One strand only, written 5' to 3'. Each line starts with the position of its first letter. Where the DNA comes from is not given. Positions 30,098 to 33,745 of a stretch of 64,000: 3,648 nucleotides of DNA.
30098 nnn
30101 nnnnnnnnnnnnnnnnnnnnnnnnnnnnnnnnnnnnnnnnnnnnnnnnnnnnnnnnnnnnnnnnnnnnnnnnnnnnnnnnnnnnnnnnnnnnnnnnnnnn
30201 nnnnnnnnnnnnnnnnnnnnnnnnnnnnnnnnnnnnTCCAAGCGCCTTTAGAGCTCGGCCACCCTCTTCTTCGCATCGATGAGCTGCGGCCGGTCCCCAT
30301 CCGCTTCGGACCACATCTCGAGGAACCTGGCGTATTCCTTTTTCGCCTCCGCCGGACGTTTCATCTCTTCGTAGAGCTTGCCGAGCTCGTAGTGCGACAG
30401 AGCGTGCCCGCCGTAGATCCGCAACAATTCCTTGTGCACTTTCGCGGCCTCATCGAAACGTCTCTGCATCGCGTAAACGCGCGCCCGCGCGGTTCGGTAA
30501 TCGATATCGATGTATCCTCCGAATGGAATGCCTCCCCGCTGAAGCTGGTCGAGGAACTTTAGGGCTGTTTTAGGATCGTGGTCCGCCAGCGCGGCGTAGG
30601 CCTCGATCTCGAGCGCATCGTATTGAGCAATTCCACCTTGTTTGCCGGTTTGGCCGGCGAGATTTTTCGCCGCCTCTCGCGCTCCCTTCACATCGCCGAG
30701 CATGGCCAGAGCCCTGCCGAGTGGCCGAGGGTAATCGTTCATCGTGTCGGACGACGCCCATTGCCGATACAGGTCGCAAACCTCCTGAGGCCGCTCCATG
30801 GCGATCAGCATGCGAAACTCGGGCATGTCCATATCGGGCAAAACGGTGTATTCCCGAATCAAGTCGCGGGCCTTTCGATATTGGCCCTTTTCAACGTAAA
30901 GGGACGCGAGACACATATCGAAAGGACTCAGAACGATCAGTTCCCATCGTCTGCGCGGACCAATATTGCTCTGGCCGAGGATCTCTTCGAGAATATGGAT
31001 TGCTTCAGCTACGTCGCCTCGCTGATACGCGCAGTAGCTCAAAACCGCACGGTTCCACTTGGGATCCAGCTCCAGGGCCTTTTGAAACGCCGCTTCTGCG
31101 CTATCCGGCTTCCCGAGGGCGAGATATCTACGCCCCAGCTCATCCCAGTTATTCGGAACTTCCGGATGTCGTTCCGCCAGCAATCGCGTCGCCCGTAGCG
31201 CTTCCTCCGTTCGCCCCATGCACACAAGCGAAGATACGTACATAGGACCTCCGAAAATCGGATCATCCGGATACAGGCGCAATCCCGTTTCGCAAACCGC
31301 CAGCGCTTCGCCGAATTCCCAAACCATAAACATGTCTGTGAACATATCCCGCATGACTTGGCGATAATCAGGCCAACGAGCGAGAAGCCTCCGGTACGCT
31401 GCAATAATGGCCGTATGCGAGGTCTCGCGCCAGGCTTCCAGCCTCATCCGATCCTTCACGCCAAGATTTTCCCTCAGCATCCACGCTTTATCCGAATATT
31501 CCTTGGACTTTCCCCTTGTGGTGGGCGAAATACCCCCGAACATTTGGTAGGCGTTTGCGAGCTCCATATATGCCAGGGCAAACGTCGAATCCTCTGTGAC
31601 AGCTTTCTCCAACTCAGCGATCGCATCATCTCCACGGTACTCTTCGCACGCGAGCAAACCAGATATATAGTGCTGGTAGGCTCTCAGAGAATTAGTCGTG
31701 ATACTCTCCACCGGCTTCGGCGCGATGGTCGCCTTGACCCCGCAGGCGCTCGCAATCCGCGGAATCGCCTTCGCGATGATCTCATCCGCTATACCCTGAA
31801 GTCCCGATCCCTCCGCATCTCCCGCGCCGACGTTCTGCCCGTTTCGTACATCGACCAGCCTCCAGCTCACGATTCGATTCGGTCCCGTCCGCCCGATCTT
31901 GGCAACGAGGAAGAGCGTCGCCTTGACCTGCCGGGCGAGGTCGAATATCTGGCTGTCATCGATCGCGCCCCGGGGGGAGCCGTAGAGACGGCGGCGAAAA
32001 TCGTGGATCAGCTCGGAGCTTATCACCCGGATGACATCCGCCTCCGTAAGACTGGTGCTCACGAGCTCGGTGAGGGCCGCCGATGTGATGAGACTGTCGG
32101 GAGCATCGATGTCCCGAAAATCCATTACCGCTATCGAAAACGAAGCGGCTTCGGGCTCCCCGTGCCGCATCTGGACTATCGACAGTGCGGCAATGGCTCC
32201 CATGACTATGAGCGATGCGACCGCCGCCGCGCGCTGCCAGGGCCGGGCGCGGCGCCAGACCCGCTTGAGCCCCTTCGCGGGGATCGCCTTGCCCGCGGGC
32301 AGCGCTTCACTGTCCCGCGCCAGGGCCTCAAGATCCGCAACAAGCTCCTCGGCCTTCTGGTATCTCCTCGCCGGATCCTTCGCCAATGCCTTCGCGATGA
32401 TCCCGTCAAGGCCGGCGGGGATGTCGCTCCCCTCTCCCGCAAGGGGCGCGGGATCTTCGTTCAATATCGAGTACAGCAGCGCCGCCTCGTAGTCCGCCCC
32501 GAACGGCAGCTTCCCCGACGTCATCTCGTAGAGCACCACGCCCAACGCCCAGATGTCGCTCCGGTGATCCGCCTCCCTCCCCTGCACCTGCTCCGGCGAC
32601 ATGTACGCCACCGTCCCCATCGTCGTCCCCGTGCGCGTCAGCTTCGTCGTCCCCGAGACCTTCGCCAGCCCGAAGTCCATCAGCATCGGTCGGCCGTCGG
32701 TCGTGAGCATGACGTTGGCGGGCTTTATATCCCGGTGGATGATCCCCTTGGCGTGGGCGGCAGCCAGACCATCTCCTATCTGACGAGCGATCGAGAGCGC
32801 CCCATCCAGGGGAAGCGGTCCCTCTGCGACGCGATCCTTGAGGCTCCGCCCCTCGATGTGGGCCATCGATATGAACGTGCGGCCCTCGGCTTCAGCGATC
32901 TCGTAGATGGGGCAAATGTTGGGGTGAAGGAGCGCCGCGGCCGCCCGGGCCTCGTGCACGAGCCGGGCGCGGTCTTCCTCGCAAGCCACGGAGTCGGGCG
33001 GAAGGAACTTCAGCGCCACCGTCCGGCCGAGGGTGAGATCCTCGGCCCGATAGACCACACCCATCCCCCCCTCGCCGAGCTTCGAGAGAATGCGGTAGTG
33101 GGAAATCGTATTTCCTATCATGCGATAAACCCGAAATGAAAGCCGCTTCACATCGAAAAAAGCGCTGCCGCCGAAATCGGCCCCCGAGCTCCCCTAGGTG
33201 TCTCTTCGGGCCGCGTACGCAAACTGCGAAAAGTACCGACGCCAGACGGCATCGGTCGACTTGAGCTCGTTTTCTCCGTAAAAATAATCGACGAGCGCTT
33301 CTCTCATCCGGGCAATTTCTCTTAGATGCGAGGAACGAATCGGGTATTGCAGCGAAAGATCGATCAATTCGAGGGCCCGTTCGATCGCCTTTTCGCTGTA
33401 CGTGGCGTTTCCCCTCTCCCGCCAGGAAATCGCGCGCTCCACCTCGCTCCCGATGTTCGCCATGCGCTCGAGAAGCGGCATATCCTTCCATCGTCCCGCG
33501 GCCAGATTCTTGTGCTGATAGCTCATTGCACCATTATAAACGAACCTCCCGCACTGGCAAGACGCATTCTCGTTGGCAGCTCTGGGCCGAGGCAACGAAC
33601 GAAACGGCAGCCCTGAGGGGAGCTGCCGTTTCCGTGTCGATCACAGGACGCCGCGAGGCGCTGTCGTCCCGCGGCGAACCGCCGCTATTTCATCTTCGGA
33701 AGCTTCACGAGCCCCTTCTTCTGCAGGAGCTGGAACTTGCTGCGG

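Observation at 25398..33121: Three tandem Ser/Thr kinase paralogues with near-identical kinase domains but divergent TPR sensor tails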

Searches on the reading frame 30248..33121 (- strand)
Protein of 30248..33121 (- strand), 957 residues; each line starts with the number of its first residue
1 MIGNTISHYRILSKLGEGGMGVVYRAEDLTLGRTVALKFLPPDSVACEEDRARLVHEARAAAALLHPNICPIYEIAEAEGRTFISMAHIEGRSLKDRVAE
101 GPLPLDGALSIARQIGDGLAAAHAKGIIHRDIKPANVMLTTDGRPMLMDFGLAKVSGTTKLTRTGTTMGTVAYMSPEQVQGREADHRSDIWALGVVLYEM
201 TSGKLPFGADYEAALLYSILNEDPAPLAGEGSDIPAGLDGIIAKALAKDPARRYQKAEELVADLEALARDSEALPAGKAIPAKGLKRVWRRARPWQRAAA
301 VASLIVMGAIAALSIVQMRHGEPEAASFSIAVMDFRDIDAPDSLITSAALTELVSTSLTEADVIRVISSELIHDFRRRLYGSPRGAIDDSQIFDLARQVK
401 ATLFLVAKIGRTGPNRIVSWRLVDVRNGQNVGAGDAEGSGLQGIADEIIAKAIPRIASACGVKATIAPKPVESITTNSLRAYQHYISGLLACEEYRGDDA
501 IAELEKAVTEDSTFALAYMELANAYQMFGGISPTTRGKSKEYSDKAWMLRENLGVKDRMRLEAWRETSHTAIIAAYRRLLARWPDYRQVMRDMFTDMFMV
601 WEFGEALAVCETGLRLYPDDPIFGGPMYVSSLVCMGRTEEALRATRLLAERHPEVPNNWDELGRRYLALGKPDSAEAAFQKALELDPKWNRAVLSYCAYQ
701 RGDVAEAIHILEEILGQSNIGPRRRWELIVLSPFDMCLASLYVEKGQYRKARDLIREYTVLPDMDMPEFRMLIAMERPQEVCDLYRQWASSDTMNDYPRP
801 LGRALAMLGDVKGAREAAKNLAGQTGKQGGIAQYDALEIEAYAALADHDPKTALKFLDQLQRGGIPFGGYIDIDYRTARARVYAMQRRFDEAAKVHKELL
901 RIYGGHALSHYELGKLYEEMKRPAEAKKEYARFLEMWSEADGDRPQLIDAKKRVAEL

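Call 6: search_protein_families(library=pfam, proteins=[window:30248-33121:-], max_evalue=0.01)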
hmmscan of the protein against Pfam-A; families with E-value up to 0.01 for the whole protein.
window:30248-33121:- (957 aa): 21 families
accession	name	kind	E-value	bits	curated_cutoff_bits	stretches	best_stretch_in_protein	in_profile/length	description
PF00069.31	Pkinase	-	1.8e-48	165.7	31.7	1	9-259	1-256/263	Protein kinase domain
PF07714.23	PK_Tyr_Ser-Thr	-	4.7e-30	105.2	23.1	1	11-255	3-250/258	Protein tyrosine and serine/threonine kinase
PF14559.12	TPR_19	-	2.8e-16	60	25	2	667-716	2-53/68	Tetratricopeptide repeat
PF13428.12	TPR_14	-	5.8e-16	57.8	23.5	1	656-694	1-39/44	Tetratricopeptide repeat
PF07719.23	TPR_2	-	5.3e-15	54.7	27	1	658-688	3-33/34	Tetratricopeptide repeat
PF13431.12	TPR_17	-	1.5e-08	34.7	24.4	0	898-927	4-33/34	Tetratricopeptide repeat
PF13424.12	TPR_12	-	1.8e-08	34.9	30.1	1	640-687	28-76/77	Tetratricopeptide repeat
PF00515.34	TPR_1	-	2e-08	34.1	27.8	1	666-688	11-33/34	Tetratricopeptide repeat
PF13432.12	TPR_16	-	7.1e-08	33.2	32.7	1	662-716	3-59/65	Tetratricopeptide repeat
PF13414.12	TPR_11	-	7.2e-08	32.4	26.8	0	498-527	11-40/42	TPR repeat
PF13174.12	TPR_6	-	9.2e-08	32.7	26.3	0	911-935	4-28/33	Tetratricopeptide repeat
PF13181.12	TPR_8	-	9.4e-08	32.1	25.7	1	660-688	5-33/34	Tetratricopeptide repeat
PF23914.1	TPR_CcmH_CycH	-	6e-07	29.9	42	1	650-715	44-114/158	Cytochrome c-type biogenesis protein H TPR domain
PF17667.7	Pkinase_fungal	-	2.5e-06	26.9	24.1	1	124-187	305-371/387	Fungal protein kinase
PF13371.12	TPR_9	-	6.5e-06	26.5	35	0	638-688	11-61/73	Tetratricopeptide repeat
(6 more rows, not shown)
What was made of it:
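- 30248..33121 (-): K3, a 957-aa receptor Ser/Thr kinase and the first gene of the array. Pfam Pkinase E 1.8e-48 plus strong TPR hits (call 6).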

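Call 69: search_protein_families(library=ncbifam, proteins=[window:30248-33121:-], max_evalue=0.01)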
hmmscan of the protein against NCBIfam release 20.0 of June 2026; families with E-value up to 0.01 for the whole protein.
window:30248-33121:- (957 aa): 34 families (the best 25 are shown)
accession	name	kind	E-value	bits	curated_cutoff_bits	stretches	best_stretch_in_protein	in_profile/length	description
NF033483.0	PknB_PASTA_kin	equivalog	2.2e-90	304.3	450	1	8-271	8-272/563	Stk1 family PASTA domain-containing Ser/Thr kinase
NF052427.1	StpK7MSMEG_1200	equivalog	9.2e-70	235.8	900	1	4-327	4-327/601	serine/threonine protein kinase StpK7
NF047741.1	antiphage_MADS6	equivalog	7.7e-48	163.4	460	2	103-273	296-466/612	methylation-associated defense system protein kinase MAD6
NF009651.0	PRK13184.1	equivalog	6.7e-47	160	839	1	7-267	2-290/932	serine/threonine-protein kinase PknD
TIGR03903.1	TOMM_kin_cyc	equivalog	1.4e-35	122.5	705.75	1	32-267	3-247/1267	TOMM system kinase/cyclase fusion protein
NF038150.1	lanthi_synth_IV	equivalog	8.6e-33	113.7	650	1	9-294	191-486/851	class IV lanthionine synthetase LanL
NF053615.1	SerThrKinAfsKStmc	equivalog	4.2e-30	105.1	1300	1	6-264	12-264/809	protein serine/threonine kinase AfsK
NF033442.0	BREX_PglW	equivalog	5.7e-24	83.9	990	1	8-266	513-768/1391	BREX system serine/threonine kinase PglW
TIGR04510.1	mod_pep_cyc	subfamily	4.9e-22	78.3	400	2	288-610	202-524/814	putative peptide modification system cyclase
NF038151.1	lanthi_synth_III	equivalog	9.7e-16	57.3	575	1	8-197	221-419/833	class III lanthionine synthetase LanKC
TIGR03724.2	arch_bud32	equivalog_domain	5.1e-13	49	125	1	52-158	38-136/193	KEOPS complex kinase/ATPase Bud32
TIGR02917.1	PEP_TPR_lipo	equivalog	1.9e-11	42.6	312.2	2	635-715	444-526/899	XrtA/PEP-CTERM system TPR-repeat protein PrsT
NF011463.0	PRK14879.1-4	equivalog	1.1e-10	41.3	188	1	47-157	58-164/237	Kae1-associated kinase Bud32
TIGR02521.1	type_IV_pilW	equivalog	2e-10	40.6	154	1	652-714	131-195/234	type IV pilus biogenesis/stability protein PilW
NF011464.0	PRK14879.1-7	equivalog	3.1e-10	40.2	246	1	52-158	57-154/221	Kae1-associated kinase Bud32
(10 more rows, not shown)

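Call 70: search_protein_families(library=padloc, proteins=[window:30248-33121:-], max_evalue=0.001)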
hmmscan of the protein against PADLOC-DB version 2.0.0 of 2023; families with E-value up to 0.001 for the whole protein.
window:30248-33121:- (957 aa): 36 families (the best 25 are shown)
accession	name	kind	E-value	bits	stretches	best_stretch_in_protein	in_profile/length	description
PDLC04042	PD-T4-6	-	4.3e-93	310.2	1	7-273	9-278/292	-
PDLC04053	PD-T4-6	-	1.4e-92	308.5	1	3-281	5-285/311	-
PDLC04061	PD-T4-6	-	7.9e-89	297.5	1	7-281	16-295/510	-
PDLC04043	PD-T4-6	-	3e-87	291.6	1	6-319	14-336/452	-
PDLC04060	PD-T4-6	-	1.6e-83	279.2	1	1-271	1-273/486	-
PDLC04057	PD-T4-6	-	1.1e-77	259.9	1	1-272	1-276/443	-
PDLC04054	PD-T4-6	-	5.1e-75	251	1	3-274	6-280/347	-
PDLC04039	PD-T4-6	-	1.5e-74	249.7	1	3-267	10-275/458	-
PDLC04047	PD-T4-6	-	1.1e-73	246.2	1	4-272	7-277/327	-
PDLC04138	mad6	-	9.1e-73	244.2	1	4-280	48-326/659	mads_6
PDLC04041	PD-T4-6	-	1e-69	233.9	1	4-280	25-294/443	-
PDLC04052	PD-T4-6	-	1.5e-68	230.2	1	9-273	11-282/496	-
PDLC04040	PD-T4-6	-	2.5e-66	222.6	1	15-269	2-267/547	-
PDLC04048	PD-T4-6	-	1.4e-65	220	1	6-266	8-271/354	-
PDLC04064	PD-T4-6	-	2.9e-62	208.8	1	6-267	19-280/369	-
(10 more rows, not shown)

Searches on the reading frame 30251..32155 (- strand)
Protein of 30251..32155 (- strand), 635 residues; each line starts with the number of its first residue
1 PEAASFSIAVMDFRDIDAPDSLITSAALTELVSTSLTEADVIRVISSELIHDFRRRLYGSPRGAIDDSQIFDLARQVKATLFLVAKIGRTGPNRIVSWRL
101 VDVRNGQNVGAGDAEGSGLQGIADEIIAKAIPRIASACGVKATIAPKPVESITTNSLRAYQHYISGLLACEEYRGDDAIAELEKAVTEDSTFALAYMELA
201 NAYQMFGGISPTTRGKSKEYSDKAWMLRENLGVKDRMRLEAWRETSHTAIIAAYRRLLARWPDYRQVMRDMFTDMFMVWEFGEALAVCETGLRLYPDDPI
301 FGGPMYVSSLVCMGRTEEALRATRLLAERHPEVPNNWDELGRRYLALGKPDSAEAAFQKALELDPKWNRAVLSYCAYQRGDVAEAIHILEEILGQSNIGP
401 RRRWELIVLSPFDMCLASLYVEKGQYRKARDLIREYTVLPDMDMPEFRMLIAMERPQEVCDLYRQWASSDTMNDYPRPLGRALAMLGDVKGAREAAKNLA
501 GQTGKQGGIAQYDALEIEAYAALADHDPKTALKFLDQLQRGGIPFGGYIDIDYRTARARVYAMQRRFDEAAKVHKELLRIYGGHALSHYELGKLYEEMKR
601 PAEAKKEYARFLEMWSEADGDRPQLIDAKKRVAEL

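Call 74: predict_structure(alignment_id=A3)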
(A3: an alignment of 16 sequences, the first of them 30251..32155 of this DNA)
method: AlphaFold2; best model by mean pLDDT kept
length: 635 residues; sequences in the alignment: 16
mean_pLDDT: 87.7   pTM: 0.84
mean pLDDT of the five models: 87.7, 85.1, 84.4, 82.6, 81.8
residues with pLDDT >= 90: 348; 70-90: 243; 50-70: 36; < 50: 8
segments of 3 or more residues with pLDDT < 50: 1-4
pLDDT, mean of each block of 10 residues (from residue 1): 63 80 77 80 84 88 81 90 87 86 90 85 87 83 58 71 85 81 94 91 70 80 90 86 86 91 90 90 94 86 90 95 91 92 95 98 91 95 96 86 80 84 93 77 76 93 84 81 97 96 86 96 98 96 88 95 98 96 95 98 97 94 94 92
secondary structure, 60 per line:
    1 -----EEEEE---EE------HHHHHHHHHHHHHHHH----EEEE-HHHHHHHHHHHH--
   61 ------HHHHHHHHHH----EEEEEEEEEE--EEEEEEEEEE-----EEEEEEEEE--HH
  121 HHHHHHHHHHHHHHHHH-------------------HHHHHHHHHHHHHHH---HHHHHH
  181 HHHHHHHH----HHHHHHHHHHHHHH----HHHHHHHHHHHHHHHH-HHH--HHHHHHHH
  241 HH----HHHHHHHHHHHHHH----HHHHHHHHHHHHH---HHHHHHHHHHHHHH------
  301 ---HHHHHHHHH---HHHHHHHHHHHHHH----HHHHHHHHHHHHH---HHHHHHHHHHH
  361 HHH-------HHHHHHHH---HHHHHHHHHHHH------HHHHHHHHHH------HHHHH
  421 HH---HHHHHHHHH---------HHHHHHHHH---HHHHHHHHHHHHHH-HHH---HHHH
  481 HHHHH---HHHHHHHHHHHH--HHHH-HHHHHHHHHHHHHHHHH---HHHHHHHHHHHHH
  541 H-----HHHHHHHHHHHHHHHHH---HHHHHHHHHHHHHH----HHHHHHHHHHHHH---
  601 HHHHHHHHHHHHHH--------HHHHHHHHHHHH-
elements in order: E6-10 H22-37 E42-45 H47-58 H67-76 E81-90 E93-102 E108-116 H119-137 H157-171 H175-188 H193-206 H211-226 H233-242 H247-260 H265-277 H281-294 H304-312 H316-329 H334-346 H350-363 H371-378 H382-393 H400-409 H416-422 H426-434 H444-452 H456-469 H477-485 H489-500 H503-506 H508-524 H528-541 H547-563 H567-580 H585-597 H601-614 H623-634
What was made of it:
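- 30248..32173 (-): K3 extracytoplasmic tail: TolB-N-like alpha/beta domain followed by a long TPR solenoid. AlphaFold2 model with pLDDT 87.7 (call 74).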

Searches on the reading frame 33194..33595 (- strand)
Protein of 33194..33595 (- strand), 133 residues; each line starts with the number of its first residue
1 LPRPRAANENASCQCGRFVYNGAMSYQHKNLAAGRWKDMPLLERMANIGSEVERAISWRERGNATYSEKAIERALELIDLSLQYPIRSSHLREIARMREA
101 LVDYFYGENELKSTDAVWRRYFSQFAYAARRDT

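Call 34: search_protein_families(library=pfam, proteins=[window:33194-33595:-], max_evalue=0.001)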
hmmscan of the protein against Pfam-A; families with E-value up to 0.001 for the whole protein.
window:33194-33595:- (133 aa): 0 families

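Call 69: search_protein_families(library=ncbifam, proteins=[window:33194-33526:-], max_evalue=0.01)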
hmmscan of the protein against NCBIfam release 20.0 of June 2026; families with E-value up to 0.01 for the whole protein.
window:33194-33526:- (110 aa): 0 families

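Call 70: search_protein_families(library=padloc, proteins=[window:33194-33526:-], max_evalue=0.001)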
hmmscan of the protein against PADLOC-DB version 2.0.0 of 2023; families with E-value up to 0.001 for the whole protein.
window:33194-33526:- (110 aa): 0 families
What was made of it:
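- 33194..33526 (-): orf110, a conserved small gene 72 nt upstream of K3 with no family match. Possibly the first gene of the transcription unit. No Pfam, NCBIfam or PADLOC hit (calls 34, 69, 70).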
